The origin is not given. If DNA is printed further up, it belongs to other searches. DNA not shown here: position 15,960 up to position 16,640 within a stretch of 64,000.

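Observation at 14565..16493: Secretin with a fused C-terminal TonB_C-like domain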

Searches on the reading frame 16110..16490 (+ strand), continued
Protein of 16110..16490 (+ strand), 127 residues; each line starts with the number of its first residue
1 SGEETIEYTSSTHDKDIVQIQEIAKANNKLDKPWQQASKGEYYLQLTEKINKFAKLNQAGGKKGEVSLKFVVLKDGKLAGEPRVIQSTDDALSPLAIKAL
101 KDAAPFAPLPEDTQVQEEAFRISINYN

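Call 43: search_protein_families(library=pfam, proteins=[P0203, P0205, P0229, P0283, P0292, P0305, P0309, P0323, P0335, P0224], max_evalue=0.001)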
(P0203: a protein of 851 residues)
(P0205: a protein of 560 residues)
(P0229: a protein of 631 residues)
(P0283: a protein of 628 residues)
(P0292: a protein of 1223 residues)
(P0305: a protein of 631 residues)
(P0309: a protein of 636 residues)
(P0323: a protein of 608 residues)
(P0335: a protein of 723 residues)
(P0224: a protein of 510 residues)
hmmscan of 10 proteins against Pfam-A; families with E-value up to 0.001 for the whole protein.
P0203 (851 aa): 6 families
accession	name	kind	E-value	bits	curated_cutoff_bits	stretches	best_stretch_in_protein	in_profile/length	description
PF00263.26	Secretin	-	7.2e-44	149.8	27.5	1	305-476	3-168/169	Bacterial type II and III secretion system protein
PF03958.22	Secretin_N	-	3e-26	91.9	28.2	2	123-182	1-67/69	Bacterial type II/III secretion system short domain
PF03544.19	TonB_C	-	1.3e-17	64.4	24.6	2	786-851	14-78/79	Gram-negative bacterial TonB protein C-terminal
PF13103.11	TonB_2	-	6.4e-17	61.9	22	1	765-836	1-73/85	TonB C terminal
PF21305.2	type_II_gspD_N0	-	6e-05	23.3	27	1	38-103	1-71/71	GspD-like, N0 domain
PF07660.19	STN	-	0.00021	21.5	28.4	1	59-103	2-49/52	Secretin and TonB N terminus short domain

P0205 (560 aa): 3 families
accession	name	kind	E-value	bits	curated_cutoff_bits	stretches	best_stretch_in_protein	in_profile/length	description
PF03544.19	TonB_C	-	4e-85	280.8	24.6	5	397-470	5-79/79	Gram-negative bacterial TonB protein C-terminal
PF13103.11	TonB_2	-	1.7e-48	163.1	22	5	267-345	2-77/85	TonB C terminal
PF06519.16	TolA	-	6.8e-14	52.3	25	0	262-342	9-83/96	TolA C-terminal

P0229 (631 aa): 3 families
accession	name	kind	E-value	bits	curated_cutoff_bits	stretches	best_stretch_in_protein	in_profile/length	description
PF13103.11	TonB_2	-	1.9e-55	185.3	22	5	539-614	3-78/85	TonB C terminal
PF03544.19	TonB_C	-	7.3e-42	142.1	24.6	4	373-423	17-66/79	Gram-negative bacterial TonB protein C-terminal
PF06519.16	TolA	-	6.3e-11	42.8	25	0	538-609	14-83/96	TolA C-terminal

P0283 (628 aa): 2 families
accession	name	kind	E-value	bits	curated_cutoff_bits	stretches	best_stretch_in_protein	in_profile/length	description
PF13103.11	TonB_2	-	2.4e-28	98.5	22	1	535-613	3-82/85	TonB C terminal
PF03544.19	TonB_C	-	7.3e-20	71.6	24.6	0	560-614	19-71/79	Gram-negative bacterial TonB protein C-terminal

P0292 (1223 aa): 15 families
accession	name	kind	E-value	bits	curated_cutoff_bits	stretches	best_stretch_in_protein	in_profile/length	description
PF13103.11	TonB_2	-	9.1e-35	119.1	22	2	657-740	1-85/85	TonB C terminal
PF07719.23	TPR_2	-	1.2e-25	87.9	27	1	217-249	2-34/34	Tetratricopeptide repeat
PF03544.19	TonB_C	-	5.5e-24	84.9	24.6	1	682-743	17-78/79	Gram-negative bacterial TonB protein C-terminal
PF00515.34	TPR_1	-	5.9e-21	73.8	27.8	0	380-408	6-34/34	Tetratricopeptide repeat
PF13414.12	TPR_11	-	9.1e-13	48.1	26.8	1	230-260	8-38/42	TPR repeat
PF13181.12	TPR_8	-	1.2e-12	47.4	25.7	0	434-461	5-32/34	Tetratricopeptide repeat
PF13432.12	TPR_16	-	2.7e-10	40.9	32.7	0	348-408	3-64/65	Tetratricopeptide repeat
PF14559.12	TPR_19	-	7.9e-10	39.4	25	0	228-260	3-35/68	Tetratricopeptide repeat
PF13424.12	TPR_12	-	1.2e-08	35.5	30.1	0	343-405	4-75/77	Tetratricopeptide repeat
PF13428.12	TPR_14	-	5.6e-08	33.1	23.5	0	384-412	10-38/44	Tetratricopeptide repeat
PF06519.16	TolA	-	3.7e-07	30.7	25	0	814-862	32-81/96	TolA C-terminal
PF23914.1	TPR_CcmH_CycH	-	7.2e-06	26.4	42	0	381-412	56-87/158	Cytochrome c-type biogenesis protein H TPR domain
PF13176.12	TPR_7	-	5.3e-05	23.4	27.9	0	229-248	12-31/36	Tetratricopeptide repeat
PF13174.12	TPR_6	-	6.9e-05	23.7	26.3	0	436-461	6-31/33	Tetratricopeptide repeat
PF24575.1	TPR_Slam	-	0.00036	21.4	35.2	0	226-259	57-90/104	Surface lipoprotein assembly modifier, N-terminal TPR repeats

P0305 (631 aa): 25 families
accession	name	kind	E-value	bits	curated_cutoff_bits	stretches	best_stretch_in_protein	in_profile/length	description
PF13103.11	TonB_2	-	3.1e-33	114.2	22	2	539-619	2-85/85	TonB C terminal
PF13424.12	TPR_12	-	5.6e-24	84.6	30.1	2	421-480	9-68/77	Tetratricopeptide repeat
PF14559.12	TPR_19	-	5.2e-21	75.2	25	2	350-404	1-51/68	Tetratricopeptide repeat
PF13432.12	TPR_16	-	5.7e-21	75.1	32.7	2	420-485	2-59/65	Tetratricopeptide repeat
PF07719.23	TPR_2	-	1.9e-18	65.4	27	0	40-67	3-30/34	Tetratricopeptide repeat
PF13176.12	TPR_7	-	3.4e-18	64.6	27.9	0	420-443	4-27/36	Tetratricopeptide repeat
PF03544.19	TonB_C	-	1.5e-17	64.3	24.6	2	563-624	17-78/79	Gram-negative bacterial TonB protein C-terminal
PF00515.34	TPR_1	-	1.2e-14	53.9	27.8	0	40-65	3-28/34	Tetratricopeptide repeat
PF13181.12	TPR_8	-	7.3e-13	48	25.7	0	419-445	5-31/34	Tetratricopeptide repeat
PF13428.12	TPR_14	-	2.4e-12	46.7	23.5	0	379-406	2-29/44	Tetratricopeptide repeat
PF17874.7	TPR_MalT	-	1.1e-11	45.1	45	1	43-181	127-266/336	MalT-like TPR region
PF21545.3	T7SS_EccA1_N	-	8.5e-11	42.1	27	2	375-520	96-232/272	T7SS, ESX-1 secretion system protein EccA1, N-terminal domain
PF07721.20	TPR_4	-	9e-11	41.8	27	0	378-401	1-24/26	Tetratricopeptide repeat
PF12895.13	ANAPC3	-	3.1e-10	40.6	27.2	1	373-440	18-81/82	Anaphase-promoting complex, cyclosome, subunit 3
PF13174.12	TPR_6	-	1.4e-09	38.4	26.3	0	40-64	2-26/33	Tetratricopeptide repeat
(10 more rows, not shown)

P0309 (636 aa): 3 families
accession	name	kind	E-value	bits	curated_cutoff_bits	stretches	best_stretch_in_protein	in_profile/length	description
PF13103.11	TonB_2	-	7.4e-31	106.6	22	2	177-258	3-85/85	TonB C terminal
PF03544.19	TonB_C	-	2.7e-18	66.6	24.6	1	200-261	17-78/79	Gram-negative bacterial TonB protein C-terminal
PF06519.16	TolA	-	1e-05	26.1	25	0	175-243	13-79/96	TolA C-terminal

P0323 (608 aa): 2 families
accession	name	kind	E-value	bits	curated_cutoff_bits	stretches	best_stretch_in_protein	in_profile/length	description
PF13103.11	TonB_2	-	8.7e-31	106.3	22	3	301-375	3-81/85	TonB C terminal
PF03544.19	TonB_C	-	3.6e-17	63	24.6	1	537-593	19-77/79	Gram-negative bacterial TonB protein C-terminal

P0335 (723 aa): 5 families
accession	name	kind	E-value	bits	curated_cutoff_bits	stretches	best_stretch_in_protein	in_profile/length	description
PF13103.11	TonB_2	-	8.1e-46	154.5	22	4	633-701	2-71/85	TonB C terminal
PF03544.19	TonB_C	-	1e-24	87.2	24.6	2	659-701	19-61/79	Gram-negative bacterial TonB protein C-terminal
PF00413.30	Peptidase_M10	-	1.7e-05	25.1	24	1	164-211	102-134/159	Matrixin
PF13688.12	Reprolysin_5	-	0.00011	23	27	1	121-208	87-171/196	Metallo-peptidase family M12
PF02575.21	YbaB_DNA_bd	-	0.00052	20.6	25.5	0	555-586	29-64/91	YbaB/EbfC DNA-binding family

P0224 (510 aa): 3 families
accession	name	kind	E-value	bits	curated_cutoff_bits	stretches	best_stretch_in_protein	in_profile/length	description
PF13103.11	TonB_2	-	1.2e-60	202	22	4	64-147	2-85/85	TonB C terminal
PF03544.19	TonB_C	-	6.3e-35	119.9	24.6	3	88-147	17-77/79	Gram-negative bacterial TonB protein C-terminal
PF06519.16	TolA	-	4.9e-12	46.3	25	0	180-242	11-71/96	TolA C-terminal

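Call 45: list_cluster_members(proteins=[P0203, P0231, P0234, P0244, P0266, P0286, P0312, P0301, P0254, P0238])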
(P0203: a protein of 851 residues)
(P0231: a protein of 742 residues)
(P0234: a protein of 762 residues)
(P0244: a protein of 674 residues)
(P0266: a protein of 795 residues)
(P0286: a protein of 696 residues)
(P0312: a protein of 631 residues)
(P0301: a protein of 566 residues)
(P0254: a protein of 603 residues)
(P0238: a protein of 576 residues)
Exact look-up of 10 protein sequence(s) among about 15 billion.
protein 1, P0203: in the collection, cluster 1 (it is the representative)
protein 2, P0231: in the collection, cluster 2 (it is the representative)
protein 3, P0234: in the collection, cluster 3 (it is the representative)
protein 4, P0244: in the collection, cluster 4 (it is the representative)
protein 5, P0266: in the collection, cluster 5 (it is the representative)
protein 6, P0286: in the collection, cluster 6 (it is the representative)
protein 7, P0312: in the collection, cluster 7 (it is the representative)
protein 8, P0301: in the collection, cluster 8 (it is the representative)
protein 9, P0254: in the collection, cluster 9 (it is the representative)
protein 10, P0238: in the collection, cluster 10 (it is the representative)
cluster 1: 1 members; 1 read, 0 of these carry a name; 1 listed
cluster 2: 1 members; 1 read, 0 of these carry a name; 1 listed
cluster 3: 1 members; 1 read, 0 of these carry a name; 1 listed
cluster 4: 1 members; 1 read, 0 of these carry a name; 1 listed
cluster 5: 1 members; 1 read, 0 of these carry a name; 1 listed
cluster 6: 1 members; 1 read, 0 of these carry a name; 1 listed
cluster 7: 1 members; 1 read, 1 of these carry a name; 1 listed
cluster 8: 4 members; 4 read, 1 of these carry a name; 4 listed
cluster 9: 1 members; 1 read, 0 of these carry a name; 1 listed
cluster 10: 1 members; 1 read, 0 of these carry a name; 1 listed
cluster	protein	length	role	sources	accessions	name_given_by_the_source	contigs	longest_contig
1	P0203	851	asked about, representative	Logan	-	-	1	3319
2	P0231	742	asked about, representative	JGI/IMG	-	-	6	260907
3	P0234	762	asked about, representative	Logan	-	-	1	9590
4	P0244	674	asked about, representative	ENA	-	-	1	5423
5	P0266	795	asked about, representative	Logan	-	-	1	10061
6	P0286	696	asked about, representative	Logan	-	-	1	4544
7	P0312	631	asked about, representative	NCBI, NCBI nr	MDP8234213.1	MAG: secretin N-terminal domain-containing protein [Candidatus Saelkia tenebricola] | secretin N-terminal domain-containing protein [Candidatus Saelkia tenebricola]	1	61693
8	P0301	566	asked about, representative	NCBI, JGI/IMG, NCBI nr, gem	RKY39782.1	MAG: hypothetical protein DRP75_01080 [Candidatus Omnitrophota bacterium]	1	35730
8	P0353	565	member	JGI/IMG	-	-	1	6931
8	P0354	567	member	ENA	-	-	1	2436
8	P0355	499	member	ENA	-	-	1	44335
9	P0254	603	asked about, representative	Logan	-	-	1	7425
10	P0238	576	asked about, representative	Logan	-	-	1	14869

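Call 56: list_cluster_members(proteins=[P0205, P0224, P0214, P0229, P0292, P0305, P0335, P0342, P0346, P0350])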
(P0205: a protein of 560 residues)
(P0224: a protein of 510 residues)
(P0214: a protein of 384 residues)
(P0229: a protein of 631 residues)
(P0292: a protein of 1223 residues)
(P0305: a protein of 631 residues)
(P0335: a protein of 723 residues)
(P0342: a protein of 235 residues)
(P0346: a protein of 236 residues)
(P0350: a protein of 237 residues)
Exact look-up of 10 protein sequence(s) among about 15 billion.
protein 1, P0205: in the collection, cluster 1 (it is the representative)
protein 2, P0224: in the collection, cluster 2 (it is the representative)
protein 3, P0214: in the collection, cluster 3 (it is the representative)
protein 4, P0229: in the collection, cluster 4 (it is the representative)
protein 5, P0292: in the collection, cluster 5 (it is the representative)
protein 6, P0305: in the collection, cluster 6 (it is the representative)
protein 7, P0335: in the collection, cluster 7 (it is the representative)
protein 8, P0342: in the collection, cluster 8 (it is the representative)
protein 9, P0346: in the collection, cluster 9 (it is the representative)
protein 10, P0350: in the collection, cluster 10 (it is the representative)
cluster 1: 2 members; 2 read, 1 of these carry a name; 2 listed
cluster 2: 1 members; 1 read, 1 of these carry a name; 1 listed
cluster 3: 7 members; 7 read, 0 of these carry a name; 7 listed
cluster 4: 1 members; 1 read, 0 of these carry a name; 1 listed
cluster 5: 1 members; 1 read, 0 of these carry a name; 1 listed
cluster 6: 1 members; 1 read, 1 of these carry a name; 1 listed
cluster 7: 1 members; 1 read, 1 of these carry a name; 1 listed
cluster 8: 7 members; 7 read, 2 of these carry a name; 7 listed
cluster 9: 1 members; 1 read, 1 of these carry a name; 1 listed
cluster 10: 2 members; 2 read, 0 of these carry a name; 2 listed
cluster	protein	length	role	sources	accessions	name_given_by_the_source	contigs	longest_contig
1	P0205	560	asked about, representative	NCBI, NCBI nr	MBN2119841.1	MAG: TonB family protein, partial [Candidatus Omnitrophica bacterium] | TonB family protein [Candidatus Omnitrophota bacterium]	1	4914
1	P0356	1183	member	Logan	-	-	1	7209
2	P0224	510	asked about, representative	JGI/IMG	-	TonB family protein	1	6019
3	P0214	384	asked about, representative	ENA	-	-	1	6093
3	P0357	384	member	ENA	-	-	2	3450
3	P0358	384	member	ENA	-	-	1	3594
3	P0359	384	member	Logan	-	-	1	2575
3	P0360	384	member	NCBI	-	-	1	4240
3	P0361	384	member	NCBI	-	-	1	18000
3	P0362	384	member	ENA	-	-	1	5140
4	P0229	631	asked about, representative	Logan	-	-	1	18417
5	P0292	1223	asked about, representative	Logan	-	-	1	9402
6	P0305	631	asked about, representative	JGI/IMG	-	TonB family protein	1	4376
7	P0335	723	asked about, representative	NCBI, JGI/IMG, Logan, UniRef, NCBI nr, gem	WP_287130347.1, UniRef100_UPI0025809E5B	TonB family protein [Candidatus Cyanaurora vandensis] | TonB family protein n=1 Tax=Candidatus Cyanaurora vandensis TaxID=2714958 ...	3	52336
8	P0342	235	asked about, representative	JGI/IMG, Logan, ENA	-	-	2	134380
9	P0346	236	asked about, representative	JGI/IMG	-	protein TonB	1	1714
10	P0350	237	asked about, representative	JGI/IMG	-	-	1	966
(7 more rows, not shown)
